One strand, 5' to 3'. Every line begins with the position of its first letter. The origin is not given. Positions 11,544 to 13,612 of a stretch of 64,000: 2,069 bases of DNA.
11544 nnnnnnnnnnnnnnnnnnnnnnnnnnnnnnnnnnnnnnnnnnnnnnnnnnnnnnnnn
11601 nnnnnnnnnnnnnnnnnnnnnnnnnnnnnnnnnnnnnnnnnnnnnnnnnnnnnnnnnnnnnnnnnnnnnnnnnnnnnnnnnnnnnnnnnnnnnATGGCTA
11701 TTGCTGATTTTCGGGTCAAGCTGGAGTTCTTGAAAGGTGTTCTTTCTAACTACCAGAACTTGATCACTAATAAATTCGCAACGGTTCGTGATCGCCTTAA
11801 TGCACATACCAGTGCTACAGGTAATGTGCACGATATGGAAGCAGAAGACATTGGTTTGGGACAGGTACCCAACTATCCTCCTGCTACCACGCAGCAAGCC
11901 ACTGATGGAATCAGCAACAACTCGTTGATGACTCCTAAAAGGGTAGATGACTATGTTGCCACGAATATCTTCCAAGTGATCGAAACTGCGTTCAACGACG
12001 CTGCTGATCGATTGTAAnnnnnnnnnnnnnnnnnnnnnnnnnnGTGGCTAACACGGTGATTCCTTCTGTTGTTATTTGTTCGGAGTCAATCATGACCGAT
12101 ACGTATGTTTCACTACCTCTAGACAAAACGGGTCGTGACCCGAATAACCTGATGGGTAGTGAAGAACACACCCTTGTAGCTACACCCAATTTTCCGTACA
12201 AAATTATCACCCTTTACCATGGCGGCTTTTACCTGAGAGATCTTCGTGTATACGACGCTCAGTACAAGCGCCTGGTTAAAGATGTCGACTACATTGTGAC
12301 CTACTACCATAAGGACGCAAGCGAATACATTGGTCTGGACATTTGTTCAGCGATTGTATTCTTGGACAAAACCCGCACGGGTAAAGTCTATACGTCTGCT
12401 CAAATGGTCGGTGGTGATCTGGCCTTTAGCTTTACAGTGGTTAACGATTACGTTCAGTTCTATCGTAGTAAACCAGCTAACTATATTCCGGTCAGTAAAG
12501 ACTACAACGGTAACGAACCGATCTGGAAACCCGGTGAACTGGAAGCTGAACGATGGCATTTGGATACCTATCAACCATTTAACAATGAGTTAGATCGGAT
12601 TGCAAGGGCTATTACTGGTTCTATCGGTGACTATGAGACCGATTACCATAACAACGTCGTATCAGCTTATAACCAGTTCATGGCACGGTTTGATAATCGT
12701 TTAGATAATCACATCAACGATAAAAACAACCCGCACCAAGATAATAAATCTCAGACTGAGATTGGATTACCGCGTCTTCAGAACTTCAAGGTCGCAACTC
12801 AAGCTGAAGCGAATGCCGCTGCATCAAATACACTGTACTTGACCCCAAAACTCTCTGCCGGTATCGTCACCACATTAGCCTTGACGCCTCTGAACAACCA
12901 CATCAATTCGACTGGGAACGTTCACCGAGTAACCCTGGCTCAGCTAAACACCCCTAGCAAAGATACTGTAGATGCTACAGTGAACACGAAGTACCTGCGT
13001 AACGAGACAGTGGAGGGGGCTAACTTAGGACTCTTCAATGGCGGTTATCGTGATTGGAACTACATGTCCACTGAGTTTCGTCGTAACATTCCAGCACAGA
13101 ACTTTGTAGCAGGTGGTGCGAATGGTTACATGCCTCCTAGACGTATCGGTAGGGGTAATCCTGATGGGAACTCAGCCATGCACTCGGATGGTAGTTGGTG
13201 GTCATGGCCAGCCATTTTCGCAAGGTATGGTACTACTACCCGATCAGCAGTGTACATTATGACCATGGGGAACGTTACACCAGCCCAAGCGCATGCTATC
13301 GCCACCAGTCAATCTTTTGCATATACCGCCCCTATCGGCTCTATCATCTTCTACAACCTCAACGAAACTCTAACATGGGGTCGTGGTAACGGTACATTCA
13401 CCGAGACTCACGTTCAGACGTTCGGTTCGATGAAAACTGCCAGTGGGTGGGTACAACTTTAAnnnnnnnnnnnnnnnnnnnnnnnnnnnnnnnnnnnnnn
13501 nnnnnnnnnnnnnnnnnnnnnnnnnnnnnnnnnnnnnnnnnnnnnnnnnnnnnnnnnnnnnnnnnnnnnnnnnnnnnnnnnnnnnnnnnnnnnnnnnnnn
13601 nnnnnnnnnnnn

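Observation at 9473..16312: Tandem array of four or five paralogous tail-fibre genes with a shared N-terminal anchor and NPH repeats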

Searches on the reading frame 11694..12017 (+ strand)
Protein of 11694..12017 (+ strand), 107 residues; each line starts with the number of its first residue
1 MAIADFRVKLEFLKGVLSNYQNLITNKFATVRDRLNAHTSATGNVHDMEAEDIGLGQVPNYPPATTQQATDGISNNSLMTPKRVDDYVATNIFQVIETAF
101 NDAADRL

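Call 4: search_protein_families(library=pfam, proteins=[window:11694-12017:+], max_evalue=0.01)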
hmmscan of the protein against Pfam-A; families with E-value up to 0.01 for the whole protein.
window:11694-12017:+ (107 aa): 0 families

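Call 5: search_protein_families(library=phrogs, proteins=[window:11694-12017:+], max_evalue=0.001)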
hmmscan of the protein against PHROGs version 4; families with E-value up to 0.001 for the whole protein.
window:11694-12017:+ (107 aa): 11 families
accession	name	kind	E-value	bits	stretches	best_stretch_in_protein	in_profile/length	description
phrog_11029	-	tail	5.3e-27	95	1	8-106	12-110/892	tail protein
phrog_2163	-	head and packaging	1e-18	68.8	1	13-102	188-277/574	virion structural protein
phrog_13857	-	tail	1.1e-15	58.3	1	24-81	234-289/743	tail protein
phrog_32939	-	unknown function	3.7e-07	30.5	1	31-105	42-116/497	-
phrog_26147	-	tail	6.1e-07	29.1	1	21-88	189-256/730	minor tail protein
phrog_19279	-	other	2.1e-06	27.3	1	32-88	372-428/794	phosphodiesterase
phrog_5793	-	unknown function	2.7e-06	27.4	1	21-90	361-430/581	-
phrog_35034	-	unknown function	5.4e-06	27.1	1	27-88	54-115/242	-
phrog_14667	-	unknown function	7.4e-06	25.1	1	17-90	47-120/875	-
phrog_3573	-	unknown function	3e-05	23.3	1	24-90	45-110/1001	-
phrog_34368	-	unknown function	3.5e-05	24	1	30-106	102-178/344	-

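Call 19: search_dna_similar(query=window:11694-12017:+, collection=phages, mode=protein, max_rows=60, rows=spread, max_evalue=0.001)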
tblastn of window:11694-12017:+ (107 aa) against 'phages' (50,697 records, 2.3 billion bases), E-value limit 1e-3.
Records with a match: 135; places in all: 245; records where one place covers at least 80% of the query: 21.
Best place of each record, by identity: <60% 135.
By first word of the organism name: Pseudomonas 68; Erwinia 20; Serratia 19; Klebsiella 9; Ralstonia 5; Enterococcus 4; Bacillus 2; Xanthomonas 2; Escherichia 2; Salmonella 1; and 3 more.
By host as written in the record: Pseudomonas aeruginosa 28; Erwinia amylovora 16; - 11; Klebsiella pneumoniae 11; Pseudomonas aeruginosa PAO1 8; Pseudomonas fluorescens SBW25 4; Enterococcus faecalis 4; Pseudomonas sp. 3; and 33 more.
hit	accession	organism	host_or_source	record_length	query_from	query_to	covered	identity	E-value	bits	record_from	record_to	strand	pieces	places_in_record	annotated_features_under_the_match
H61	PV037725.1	Pseudomonas phage Viktualia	Pseudomonas syringae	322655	1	107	100%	57.9%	2e-33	127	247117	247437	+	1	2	tail protein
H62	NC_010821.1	Pseudomonas phage 201phi2-1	Pseudomonas chlororaphis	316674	1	107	100%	57.9%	7e-32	122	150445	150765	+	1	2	tail protein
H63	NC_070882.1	Pseudomonas phage vB_PaeM_PS119XW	-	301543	1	107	100%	53.3%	2e-31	121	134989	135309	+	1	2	tail protein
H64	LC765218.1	Pseudomonas phage BRkr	Pseudomonas aeruginosa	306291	1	107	100%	53.3%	2e-31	121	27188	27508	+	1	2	hypothetical protein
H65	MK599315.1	Pseudomonas phage PA1C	Pseudomonas aeruginosa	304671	1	107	100%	53.3%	2e-31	120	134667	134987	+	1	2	virion structural protein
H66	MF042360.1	Pseudomonas phage Phabio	Pseudomonas fluorescens SBW25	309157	1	107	100%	49.5%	8e-29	113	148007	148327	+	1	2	virion structural protein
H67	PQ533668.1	Pseudomonas phage Flora_bin_2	Pseudomonas aeruginosa PA14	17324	24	107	79%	50.0%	3e-21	92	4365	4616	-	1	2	hypothetical protein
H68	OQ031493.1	Pseudomonas phage MRostami-2023c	Pseudomonas sp.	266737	24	107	79%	50.0%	3e-21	92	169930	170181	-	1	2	record has no annotation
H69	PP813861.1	Pseudomonas phage vB_PaeM_FBPa36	Pseudomonas sp.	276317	24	107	79%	50.0%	3e-21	92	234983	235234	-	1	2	hypothetical protein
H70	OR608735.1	Pseudomonas phage 9Ps-7B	Pseudomonas aeruginosa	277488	24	107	79%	50.0%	3e-21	92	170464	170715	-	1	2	tail protein | hypothetical protein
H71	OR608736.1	Pseudomonas phage 14Ps5-6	Pseudomonas aeruginosa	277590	24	107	79%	50.0%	3e-21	92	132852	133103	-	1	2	tail protein | hypothetical protein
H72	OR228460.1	Pseudomonas phage fMGyn-Pae01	Pseudomonas aeruginosa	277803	24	107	79%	50.0%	3e-21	92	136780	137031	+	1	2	hypothetical protein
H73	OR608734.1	Pseudomonas phage 9-Ps-8B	Pseudomonas aeruginosa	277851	24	107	79%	50.0%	3e-21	92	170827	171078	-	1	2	tail protein | hypothetical protein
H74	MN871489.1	Pseudomonas phage PaZh_1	Pseudomonas aeruginosa PAO1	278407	24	107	79%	50.0%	3e-21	92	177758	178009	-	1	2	record has no annotation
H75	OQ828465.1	Pseudomonas phage PA_ZH1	Pseudomomas aeruginosa PAO1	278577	24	107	79%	50.0%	3e-21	92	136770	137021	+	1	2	hypothetical protein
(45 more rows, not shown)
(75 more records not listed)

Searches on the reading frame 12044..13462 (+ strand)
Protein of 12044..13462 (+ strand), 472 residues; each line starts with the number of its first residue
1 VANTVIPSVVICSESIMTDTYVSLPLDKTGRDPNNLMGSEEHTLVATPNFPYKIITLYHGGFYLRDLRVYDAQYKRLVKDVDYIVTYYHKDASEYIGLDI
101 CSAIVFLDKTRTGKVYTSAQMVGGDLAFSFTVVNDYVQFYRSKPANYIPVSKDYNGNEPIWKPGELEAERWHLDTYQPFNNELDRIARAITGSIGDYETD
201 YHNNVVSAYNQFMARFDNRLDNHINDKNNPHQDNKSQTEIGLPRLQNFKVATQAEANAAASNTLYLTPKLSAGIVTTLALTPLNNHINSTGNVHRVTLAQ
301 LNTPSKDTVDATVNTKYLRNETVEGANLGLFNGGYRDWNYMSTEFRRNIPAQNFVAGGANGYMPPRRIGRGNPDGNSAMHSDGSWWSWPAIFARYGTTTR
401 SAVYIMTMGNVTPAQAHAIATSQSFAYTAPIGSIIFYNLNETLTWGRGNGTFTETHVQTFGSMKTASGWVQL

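Call 4: search_protein_families(library=pfam, proteins=[window:12044-13462:+], max_evalue=0.01)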
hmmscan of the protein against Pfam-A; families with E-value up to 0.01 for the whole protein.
window:12044-13462:+ (472 aa): 0 families

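Call 5: search_protein_families(library=phrogs, proteins=[window:12044-13462:+], max_evalue=0.001)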
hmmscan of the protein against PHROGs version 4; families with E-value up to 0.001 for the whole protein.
window:12044-13462:+ (472 aa): 8 families
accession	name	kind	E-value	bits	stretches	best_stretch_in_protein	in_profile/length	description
phrog_2163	-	head and packaging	1.1e-129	435.1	1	16-471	4-493/574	virion structural protein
phrog_13857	-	tail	4.6e-27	95.9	2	221-302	183-262/743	tail protein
phrog_32939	-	unknown function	1.3e-08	35.3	1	214-275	40-99/497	-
phrog_11029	-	tail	2.6e-07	29.8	1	204-272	23-89/892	tail protein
phrog_8147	-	tail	5.5e-07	30.1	1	282-316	130-164/436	tail fiber protein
phrog_19279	-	other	7e-06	25.6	1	217-269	372-422/794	phosphodiesterase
phrog_5793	-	unknown function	8.4e-06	25.7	1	218-272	373-425/581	-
phrog_35034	-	unknown function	0.00049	20.7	1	178-268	18-108/242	-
